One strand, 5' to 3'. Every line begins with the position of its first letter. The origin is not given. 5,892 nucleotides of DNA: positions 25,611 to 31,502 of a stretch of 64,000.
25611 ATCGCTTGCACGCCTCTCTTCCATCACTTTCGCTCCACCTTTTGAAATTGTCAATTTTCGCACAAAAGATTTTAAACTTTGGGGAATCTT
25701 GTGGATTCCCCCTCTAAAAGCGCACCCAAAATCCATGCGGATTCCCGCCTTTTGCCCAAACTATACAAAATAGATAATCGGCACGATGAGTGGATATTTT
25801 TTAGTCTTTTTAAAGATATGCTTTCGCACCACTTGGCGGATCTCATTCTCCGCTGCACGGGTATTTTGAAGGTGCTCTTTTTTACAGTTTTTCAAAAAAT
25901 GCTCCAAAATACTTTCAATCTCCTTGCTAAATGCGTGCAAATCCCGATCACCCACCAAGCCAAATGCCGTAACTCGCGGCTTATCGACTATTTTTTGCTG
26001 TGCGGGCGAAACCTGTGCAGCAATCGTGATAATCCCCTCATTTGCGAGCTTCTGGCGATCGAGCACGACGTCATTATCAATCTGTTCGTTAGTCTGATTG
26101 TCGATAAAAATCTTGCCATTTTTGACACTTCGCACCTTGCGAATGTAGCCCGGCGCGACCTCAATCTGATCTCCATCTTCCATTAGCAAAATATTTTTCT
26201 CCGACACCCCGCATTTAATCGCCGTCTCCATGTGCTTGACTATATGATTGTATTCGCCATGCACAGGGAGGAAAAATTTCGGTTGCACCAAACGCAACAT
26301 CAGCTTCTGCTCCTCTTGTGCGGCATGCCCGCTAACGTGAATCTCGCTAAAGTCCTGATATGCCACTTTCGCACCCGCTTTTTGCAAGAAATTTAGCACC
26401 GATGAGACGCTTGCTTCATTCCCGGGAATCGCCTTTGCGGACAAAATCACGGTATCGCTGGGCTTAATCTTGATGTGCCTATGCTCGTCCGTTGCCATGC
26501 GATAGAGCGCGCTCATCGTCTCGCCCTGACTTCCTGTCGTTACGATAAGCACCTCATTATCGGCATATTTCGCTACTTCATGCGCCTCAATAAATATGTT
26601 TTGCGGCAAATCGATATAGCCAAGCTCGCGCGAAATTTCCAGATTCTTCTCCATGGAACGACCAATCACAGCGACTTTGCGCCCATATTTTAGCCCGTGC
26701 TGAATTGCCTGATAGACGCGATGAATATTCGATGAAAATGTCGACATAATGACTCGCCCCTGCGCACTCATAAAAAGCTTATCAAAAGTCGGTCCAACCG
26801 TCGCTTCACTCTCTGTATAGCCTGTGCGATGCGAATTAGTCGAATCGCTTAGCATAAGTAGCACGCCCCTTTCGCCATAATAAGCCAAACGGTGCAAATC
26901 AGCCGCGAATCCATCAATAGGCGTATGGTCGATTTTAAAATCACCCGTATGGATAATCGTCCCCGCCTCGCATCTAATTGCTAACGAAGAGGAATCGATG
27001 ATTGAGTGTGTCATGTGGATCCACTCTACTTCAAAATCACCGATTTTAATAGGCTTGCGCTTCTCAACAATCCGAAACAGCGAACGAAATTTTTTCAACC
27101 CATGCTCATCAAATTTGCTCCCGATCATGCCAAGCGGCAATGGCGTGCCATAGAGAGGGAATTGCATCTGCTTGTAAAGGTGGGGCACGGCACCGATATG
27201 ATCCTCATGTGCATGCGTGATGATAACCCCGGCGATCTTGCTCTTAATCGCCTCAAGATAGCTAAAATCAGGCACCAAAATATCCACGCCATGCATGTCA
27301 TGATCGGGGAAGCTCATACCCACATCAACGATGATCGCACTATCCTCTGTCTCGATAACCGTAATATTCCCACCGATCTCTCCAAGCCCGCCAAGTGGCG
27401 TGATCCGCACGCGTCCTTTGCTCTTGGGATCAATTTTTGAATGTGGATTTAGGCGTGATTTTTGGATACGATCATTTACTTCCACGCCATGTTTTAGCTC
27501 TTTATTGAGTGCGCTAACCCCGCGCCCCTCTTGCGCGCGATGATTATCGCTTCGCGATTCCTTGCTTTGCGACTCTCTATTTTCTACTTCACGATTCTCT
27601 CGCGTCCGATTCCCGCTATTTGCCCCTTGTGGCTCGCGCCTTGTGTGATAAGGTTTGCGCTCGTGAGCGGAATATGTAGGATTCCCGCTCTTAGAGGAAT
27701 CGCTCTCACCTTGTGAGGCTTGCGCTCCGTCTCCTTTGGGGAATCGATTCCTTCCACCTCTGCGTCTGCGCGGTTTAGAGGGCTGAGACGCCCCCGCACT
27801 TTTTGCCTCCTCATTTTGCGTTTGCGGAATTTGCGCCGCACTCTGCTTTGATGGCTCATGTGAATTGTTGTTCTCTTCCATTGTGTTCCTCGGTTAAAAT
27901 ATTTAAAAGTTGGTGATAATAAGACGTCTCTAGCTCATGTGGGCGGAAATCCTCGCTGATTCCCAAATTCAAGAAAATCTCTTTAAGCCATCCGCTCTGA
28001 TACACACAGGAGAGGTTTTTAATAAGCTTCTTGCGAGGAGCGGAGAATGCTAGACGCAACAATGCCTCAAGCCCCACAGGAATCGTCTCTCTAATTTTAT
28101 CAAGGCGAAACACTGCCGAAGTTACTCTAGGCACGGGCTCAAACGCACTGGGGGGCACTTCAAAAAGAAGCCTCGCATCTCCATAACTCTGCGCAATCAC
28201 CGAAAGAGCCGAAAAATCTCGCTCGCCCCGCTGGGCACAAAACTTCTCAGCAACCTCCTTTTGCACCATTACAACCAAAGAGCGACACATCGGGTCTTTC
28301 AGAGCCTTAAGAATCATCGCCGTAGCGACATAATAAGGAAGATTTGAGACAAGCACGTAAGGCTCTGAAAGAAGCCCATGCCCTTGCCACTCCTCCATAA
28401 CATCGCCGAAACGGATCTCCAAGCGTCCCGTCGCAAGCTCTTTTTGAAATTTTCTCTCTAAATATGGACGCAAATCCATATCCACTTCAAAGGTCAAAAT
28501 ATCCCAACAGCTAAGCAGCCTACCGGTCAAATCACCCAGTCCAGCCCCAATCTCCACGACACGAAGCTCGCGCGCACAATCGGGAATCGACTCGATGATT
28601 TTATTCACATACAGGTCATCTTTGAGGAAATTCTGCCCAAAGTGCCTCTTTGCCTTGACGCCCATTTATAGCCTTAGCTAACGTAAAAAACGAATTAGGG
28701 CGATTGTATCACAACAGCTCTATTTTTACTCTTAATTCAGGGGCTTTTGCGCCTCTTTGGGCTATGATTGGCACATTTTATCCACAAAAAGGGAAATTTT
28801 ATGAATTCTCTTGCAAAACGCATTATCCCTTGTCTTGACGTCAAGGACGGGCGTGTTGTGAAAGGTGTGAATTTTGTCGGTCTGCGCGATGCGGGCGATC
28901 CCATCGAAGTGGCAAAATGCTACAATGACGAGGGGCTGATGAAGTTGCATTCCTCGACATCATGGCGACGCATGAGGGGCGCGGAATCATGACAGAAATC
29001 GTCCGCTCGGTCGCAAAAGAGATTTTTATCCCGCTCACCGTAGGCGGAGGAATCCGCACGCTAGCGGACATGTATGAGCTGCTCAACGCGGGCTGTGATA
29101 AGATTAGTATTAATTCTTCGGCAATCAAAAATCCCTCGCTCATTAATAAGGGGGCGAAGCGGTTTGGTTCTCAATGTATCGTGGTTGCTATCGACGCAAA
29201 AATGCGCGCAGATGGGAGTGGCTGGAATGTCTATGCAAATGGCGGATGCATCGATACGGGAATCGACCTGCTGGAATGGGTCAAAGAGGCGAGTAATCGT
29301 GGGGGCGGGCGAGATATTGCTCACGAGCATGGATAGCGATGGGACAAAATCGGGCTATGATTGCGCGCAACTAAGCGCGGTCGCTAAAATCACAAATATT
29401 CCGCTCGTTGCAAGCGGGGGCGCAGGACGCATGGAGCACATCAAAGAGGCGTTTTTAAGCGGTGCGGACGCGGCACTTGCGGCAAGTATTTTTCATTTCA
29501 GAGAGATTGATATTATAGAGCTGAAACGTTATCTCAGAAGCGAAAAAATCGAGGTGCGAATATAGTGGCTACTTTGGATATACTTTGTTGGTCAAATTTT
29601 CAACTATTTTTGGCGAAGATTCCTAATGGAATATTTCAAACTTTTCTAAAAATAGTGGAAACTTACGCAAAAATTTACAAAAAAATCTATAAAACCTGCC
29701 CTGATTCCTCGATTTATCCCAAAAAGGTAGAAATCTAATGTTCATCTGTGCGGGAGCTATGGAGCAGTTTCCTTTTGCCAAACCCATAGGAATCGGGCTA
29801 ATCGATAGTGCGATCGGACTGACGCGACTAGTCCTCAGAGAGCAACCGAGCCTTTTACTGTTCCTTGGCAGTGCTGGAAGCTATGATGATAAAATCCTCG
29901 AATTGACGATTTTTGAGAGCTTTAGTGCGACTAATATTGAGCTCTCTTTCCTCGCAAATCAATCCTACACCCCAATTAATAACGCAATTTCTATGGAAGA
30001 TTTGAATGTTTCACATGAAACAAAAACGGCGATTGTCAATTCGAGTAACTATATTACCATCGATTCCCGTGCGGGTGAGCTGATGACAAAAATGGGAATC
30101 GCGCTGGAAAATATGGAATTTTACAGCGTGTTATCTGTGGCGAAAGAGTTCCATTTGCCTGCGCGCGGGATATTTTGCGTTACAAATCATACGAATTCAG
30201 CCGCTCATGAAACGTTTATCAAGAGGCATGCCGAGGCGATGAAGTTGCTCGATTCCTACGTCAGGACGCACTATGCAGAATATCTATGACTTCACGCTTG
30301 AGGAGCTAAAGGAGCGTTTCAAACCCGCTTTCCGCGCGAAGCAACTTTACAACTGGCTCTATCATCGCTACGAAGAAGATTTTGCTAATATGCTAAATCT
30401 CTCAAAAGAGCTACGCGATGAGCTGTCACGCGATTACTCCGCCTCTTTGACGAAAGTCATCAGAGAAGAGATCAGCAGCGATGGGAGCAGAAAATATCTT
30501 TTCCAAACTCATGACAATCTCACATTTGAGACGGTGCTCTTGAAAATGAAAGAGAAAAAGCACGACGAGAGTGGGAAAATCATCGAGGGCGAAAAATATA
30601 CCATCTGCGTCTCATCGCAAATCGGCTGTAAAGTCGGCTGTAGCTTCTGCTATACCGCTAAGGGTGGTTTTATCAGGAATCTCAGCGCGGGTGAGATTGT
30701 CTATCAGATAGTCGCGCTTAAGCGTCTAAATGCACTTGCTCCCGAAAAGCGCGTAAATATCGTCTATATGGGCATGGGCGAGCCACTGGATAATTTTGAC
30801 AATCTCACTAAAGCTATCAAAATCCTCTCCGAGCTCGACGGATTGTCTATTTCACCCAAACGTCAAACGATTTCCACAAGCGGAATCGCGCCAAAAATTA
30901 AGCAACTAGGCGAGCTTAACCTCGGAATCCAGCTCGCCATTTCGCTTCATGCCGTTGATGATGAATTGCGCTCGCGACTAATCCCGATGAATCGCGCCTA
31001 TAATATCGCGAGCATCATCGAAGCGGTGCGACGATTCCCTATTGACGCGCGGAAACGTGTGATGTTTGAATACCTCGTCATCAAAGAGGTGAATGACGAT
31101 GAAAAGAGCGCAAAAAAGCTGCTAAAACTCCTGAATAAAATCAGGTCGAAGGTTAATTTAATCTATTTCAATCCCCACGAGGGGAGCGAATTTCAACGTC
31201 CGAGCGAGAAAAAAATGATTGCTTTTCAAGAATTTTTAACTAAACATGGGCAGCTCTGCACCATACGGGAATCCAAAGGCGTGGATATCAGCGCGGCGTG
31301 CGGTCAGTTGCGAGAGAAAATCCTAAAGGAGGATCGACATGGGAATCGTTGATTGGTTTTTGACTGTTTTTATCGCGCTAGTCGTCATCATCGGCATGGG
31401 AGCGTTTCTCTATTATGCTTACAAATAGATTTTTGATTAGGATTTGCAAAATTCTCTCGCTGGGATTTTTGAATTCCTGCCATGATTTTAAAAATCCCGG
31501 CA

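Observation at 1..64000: Large over-representation of the hexamer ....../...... in all frames and in intergenic DNA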

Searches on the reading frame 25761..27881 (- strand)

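Call 37: search_protein_families(library=pfam, proteins=[window:25761-27881:-], max_evalue=0.00001)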
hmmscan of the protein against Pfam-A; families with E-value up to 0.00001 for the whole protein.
window:25761-27881:- (706 aa): 5 families
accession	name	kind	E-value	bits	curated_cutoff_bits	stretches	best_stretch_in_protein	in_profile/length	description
PF22505.1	RNase_J_b_CASP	-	8.9e-52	174.6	27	1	374-499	1-126/126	Ribonuclease J, beta-CASP domain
PF17770.6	RNase_J_C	-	3e-19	70.3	23.8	1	605-704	1-100/102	Ribonuclease J C-terminal domain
PF00753.33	Lactamase_B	-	1.9e-12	48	22.7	1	168-317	3-152/196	Metallo-beta-lactamase superfamily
PF07521.17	RMMBL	-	2.7e-07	30.9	21.6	1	511-553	8-51/63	Zn-dependent metallo-hydrolase RNA specificity domain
PF12706.13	Lactamase_B_2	-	2.7e-07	30.8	27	1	214-316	27-144/200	Beta-lactamase superfamily domain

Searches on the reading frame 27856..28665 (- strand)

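Call 37: search_protein_families(library=pfam, proteins=[window:27856-28665:-], max_evalue=0.00001)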
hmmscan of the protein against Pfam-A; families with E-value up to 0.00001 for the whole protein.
window:27856-28665:- (269 aa): 1 family
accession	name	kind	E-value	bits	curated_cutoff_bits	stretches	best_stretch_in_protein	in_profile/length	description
PF00398.26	RrnaAD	-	1.7e-37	129.4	24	1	4-257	3-261/263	Ribosomal RNA adenine dimethylase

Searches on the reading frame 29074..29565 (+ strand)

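Call 37: search_protein_families(library=pfam, proteins=[window:29074-29565:+], max_evalue=0.00001)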
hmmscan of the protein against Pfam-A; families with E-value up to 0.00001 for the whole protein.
window:29074-29565:+ (163 aa): 1 family
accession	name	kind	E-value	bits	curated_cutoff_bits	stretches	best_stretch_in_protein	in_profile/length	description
PF00977.27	His_biosynth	-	5.8e-22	78.7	23.6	1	74-145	156-227/228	Histidine biosynthesis protein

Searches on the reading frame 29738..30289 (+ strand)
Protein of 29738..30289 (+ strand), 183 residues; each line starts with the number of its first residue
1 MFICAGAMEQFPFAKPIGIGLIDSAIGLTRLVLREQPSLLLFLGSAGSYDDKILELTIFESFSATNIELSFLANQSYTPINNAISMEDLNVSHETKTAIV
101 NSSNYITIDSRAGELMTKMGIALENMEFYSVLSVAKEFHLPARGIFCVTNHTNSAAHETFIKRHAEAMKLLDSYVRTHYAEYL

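Call 37: search_protein_families(library=pfam, proteins=[window:29738-30289:+], max_evalue=0.00001)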
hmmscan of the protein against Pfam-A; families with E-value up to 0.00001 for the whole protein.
window:29738-30289:+ (183 aa): 1 family
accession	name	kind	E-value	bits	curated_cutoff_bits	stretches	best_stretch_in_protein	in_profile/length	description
PF01048.26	PNP_UDP_1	-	1.1e-07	32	25.1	0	113-172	161-225/233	Phosphorylase superfamily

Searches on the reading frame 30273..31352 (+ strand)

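Call 37: search_protein_families(library=pfam, proteins=[window:30273-31352:+], max_evalue=0.00001)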
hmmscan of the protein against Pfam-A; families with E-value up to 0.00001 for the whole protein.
window:30273-31352:+ (359 aa): 2 families
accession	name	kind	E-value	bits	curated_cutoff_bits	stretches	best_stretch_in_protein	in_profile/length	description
PF04055.27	Radical_SAM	-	1.8e-16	61.2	29.5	1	115-278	3-160/166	Radical SAM superfamily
PF21016.3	RlmN_N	-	2e-13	50.3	24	1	3-53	2-56/60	Ribosomal RNA large subunit methyltransferase N-terminal domain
